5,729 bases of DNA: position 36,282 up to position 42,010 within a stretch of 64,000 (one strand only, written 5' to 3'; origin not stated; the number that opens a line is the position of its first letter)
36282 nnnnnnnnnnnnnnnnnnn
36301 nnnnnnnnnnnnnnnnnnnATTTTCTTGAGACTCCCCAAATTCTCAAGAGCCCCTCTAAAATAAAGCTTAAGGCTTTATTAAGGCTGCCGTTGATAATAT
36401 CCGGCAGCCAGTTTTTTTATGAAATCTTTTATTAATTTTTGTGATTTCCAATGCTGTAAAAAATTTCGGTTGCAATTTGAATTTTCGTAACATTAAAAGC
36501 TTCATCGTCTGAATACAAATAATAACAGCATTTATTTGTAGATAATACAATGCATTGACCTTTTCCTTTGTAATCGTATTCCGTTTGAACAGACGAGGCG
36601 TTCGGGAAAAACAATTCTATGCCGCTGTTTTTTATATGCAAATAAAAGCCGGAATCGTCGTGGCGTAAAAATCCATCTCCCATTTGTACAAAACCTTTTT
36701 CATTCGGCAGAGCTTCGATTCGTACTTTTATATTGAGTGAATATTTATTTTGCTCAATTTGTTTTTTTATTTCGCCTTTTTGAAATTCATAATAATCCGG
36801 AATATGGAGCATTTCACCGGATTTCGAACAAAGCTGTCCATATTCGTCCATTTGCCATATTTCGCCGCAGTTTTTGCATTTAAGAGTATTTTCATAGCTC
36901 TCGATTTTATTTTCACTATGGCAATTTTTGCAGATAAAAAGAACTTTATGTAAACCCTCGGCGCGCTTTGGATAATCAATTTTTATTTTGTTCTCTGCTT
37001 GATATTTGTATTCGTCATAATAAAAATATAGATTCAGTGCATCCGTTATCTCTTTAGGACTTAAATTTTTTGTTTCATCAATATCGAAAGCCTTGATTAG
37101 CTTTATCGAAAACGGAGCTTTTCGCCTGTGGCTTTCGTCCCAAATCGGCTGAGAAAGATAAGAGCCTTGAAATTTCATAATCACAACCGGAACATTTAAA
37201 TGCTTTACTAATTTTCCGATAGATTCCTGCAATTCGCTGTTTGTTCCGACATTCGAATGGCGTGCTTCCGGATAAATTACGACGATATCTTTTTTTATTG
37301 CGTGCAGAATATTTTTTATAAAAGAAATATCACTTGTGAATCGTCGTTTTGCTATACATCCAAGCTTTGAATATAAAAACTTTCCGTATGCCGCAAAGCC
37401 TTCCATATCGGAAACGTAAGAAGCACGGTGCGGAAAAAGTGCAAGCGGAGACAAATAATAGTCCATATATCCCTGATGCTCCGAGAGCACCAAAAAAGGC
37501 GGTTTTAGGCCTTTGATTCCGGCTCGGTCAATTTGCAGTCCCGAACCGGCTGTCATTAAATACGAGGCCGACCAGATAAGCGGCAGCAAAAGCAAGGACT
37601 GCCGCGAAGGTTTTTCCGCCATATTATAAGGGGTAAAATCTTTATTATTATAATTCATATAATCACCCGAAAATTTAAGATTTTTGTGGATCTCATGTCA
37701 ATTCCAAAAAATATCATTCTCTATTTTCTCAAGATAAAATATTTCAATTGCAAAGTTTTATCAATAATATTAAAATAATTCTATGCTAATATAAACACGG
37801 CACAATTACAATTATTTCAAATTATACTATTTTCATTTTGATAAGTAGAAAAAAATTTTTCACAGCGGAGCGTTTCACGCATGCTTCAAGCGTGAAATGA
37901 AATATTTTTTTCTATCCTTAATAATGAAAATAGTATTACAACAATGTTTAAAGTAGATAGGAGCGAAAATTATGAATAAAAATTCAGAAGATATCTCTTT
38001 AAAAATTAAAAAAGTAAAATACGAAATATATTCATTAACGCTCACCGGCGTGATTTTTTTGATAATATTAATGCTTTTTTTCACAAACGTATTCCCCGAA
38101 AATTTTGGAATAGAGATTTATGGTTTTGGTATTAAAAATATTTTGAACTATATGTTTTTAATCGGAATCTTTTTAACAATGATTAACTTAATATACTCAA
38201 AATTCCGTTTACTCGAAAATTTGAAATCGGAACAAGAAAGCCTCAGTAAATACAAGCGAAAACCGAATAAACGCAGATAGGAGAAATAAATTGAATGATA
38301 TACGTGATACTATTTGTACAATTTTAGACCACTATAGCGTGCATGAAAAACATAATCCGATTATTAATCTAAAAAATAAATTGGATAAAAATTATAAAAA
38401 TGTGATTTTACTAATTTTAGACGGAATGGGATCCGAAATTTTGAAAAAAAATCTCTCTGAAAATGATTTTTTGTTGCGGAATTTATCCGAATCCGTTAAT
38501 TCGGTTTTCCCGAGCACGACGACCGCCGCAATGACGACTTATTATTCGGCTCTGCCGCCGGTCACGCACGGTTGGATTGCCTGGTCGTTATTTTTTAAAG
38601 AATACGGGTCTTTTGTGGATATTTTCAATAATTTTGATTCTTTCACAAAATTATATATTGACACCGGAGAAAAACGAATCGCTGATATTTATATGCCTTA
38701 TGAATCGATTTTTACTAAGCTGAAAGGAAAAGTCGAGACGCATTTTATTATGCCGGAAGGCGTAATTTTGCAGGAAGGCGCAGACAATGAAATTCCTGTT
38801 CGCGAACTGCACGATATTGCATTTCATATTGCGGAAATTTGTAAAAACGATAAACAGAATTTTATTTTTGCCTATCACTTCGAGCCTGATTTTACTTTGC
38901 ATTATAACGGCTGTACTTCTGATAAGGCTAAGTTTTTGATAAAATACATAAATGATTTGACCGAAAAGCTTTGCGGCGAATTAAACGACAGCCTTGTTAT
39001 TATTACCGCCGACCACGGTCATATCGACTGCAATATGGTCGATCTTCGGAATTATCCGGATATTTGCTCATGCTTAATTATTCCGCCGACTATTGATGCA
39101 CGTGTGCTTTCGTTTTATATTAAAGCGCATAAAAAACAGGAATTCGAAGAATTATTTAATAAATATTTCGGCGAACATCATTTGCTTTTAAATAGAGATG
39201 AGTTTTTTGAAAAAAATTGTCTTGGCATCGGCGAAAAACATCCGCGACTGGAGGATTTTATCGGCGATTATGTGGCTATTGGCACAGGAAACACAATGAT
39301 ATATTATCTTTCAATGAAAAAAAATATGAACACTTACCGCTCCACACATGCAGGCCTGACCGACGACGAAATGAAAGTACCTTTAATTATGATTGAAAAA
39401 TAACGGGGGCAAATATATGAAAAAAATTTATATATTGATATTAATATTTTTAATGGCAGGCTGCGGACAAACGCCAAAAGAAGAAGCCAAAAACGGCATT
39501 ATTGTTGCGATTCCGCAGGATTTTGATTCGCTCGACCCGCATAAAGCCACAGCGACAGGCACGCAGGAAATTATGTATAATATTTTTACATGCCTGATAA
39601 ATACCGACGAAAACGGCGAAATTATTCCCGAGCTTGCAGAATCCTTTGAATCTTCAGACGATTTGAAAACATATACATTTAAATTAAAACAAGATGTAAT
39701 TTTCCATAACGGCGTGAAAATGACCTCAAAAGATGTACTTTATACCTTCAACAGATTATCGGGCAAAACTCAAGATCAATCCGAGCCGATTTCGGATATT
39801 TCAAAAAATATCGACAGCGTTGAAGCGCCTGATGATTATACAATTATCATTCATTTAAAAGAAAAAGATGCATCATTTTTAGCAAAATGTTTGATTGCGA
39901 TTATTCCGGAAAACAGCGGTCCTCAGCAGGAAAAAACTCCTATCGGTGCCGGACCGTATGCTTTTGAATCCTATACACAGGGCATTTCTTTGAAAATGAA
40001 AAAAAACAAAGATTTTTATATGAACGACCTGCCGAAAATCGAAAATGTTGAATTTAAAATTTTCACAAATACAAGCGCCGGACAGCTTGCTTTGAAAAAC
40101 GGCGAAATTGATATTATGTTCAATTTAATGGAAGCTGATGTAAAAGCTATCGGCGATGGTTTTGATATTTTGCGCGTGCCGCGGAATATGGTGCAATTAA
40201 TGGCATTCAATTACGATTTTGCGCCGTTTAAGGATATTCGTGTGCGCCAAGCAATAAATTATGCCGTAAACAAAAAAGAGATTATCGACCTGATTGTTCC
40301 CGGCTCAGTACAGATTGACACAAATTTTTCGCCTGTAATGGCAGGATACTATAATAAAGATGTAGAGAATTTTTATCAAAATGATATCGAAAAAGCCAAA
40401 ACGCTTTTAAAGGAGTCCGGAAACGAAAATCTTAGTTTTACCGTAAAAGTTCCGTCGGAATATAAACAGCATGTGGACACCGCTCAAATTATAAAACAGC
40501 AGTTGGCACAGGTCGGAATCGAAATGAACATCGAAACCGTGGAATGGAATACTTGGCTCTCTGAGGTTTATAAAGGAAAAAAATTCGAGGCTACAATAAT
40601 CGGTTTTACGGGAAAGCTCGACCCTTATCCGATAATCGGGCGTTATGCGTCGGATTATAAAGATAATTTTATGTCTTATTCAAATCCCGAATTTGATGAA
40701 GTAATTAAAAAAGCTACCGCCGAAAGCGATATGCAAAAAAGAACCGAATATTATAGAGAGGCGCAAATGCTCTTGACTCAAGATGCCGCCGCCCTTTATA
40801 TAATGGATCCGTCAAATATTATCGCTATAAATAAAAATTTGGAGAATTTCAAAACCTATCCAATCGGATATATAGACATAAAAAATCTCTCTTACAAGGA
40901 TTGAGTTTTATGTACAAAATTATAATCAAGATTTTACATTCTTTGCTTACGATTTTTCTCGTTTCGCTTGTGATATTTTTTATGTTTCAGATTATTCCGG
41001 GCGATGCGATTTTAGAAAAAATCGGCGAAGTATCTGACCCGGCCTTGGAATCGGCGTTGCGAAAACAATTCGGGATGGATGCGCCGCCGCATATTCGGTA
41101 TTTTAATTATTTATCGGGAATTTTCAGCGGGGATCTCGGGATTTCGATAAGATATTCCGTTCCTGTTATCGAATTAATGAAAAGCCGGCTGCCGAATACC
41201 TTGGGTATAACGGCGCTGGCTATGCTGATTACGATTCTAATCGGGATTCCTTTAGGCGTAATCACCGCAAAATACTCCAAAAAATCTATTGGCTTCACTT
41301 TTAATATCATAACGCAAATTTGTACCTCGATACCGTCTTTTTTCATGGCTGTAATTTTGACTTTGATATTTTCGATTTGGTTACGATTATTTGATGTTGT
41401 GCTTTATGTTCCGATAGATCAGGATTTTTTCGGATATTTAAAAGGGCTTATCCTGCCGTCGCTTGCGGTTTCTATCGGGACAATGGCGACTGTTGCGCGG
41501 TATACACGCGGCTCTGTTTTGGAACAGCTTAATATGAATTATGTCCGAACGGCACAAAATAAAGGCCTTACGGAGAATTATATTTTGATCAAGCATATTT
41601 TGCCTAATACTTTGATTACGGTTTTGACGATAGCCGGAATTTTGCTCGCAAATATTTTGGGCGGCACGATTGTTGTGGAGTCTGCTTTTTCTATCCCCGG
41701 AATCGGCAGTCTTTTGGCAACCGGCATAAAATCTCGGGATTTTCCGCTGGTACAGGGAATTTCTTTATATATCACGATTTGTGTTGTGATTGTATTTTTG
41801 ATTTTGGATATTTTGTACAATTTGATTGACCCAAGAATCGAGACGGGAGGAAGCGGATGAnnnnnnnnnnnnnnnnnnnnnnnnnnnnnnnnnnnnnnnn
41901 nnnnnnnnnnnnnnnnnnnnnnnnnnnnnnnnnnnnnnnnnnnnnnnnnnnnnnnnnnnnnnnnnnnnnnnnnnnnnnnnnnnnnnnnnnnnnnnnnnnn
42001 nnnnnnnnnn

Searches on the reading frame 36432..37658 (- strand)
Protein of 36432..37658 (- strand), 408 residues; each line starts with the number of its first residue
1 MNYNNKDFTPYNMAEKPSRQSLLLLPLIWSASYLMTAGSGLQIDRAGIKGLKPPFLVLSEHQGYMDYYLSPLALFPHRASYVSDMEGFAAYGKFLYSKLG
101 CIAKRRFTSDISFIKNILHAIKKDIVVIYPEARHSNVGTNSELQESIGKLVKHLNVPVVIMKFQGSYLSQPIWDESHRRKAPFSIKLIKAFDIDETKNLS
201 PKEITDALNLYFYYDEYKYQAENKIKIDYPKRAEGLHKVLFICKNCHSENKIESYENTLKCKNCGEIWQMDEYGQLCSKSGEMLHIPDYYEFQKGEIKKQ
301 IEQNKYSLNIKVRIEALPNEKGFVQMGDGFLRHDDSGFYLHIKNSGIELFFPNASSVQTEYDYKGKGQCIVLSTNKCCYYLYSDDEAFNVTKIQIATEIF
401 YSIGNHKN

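Call 14: search_protein_families(library=pfam, proteins=[window:36432-37658:-])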
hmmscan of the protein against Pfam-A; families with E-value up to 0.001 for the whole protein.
window:36432-37658:- (408 aa): 2 families
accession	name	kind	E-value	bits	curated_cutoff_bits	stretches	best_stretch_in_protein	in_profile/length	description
PF01553.26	Acyltransferase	-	2.1e-07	31.2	23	1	52-159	13-127/132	Acyltransferase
PF08271.17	Zn_Ribbon_TF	-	0.00069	19.6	29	0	241-271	1-32/43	TFIIB zinc-binding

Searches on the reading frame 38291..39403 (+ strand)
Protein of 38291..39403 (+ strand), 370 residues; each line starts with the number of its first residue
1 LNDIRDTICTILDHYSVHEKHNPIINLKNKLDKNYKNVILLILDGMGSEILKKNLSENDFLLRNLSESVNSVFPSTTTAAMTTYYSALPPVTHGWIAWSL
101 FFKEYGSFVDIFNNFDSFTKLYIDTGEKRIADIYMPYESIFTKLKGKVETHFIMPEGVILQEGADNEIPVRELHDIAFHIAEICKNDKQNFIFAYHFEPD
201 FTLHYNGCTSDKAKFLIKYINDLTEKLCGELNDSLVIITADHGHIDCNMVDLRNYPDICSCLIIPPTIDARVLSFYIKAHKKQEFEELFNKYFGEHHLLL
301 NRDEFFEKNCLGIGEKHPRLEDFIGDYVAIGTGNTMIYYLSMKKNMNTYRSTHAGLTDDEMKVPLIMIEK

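Call 44: search_protein_families(library=pfam, max_evalue=0.00001, proteins=[window:38291-39403:+])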
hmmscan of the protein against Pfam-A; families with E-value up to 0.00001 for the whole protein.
window:38291-39403:+ (370 aa): 1 family
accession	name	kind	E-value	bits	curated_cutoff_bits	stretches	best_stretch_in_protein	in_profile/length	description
PF01663.27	Phosphodiest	-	5.7e-11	43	23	1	38-256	1-236/342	Type I phosphodiesterase / nucleotide pyrophosphatase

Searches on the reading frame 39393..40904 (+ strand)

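Call 44: search_protein_families(library=pfam, max_evalue=0.00001, proteins=[window:39393-40904:+])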
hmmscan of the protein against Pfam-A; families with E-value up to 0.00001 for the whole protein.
window:39393-40904:+ (503 aa): 1 family
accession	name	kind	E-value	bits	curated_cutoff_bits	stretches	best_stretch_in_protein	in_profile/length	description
PF00496.27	SBP_bac_5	-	3.8e-84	283.3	32.4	1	76-421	1-363/368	Bacterial extracellular solute-binding proteins, family 5 Middle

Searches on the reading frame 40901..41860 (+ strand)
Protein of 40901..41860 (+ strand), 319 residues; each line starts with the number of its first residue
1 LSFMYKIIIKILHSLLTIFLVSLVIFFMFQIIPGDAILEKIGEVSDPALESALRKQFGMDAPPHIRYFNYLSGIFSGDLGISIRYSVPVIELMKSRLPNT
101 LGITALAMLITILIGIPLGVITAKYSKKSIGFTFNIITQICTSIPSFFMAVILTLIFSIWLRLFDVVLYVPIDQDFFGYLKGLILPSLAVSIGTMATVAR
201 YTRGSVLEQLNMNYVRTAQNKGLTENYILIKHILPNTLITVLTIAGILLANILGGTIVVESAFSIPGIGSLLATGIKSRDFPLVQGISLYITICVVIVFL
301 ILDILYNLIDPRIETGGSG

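Call 44: search_protein_families(library=pfam, max_evalue=0.00001, proteins=[window:40901-41860:+])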
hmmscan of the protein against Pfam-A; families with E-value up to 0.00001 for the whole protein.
window:40901-41860:+ (319 aa): 2 families
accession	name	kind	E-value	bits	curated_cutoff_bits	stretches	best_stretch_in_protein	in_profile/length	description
PF00528.27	BPD_transp_1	-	1.6e-37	129.5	26.4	1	115-314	1-183/184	Binding-protein-dependent transport system inner membrane component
PF19300.4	BPD_transp_1_N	-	5.6e-12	46.3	23.8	1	7-88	5-98/114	Binding-prot-dependent transport system membrane comp, N-term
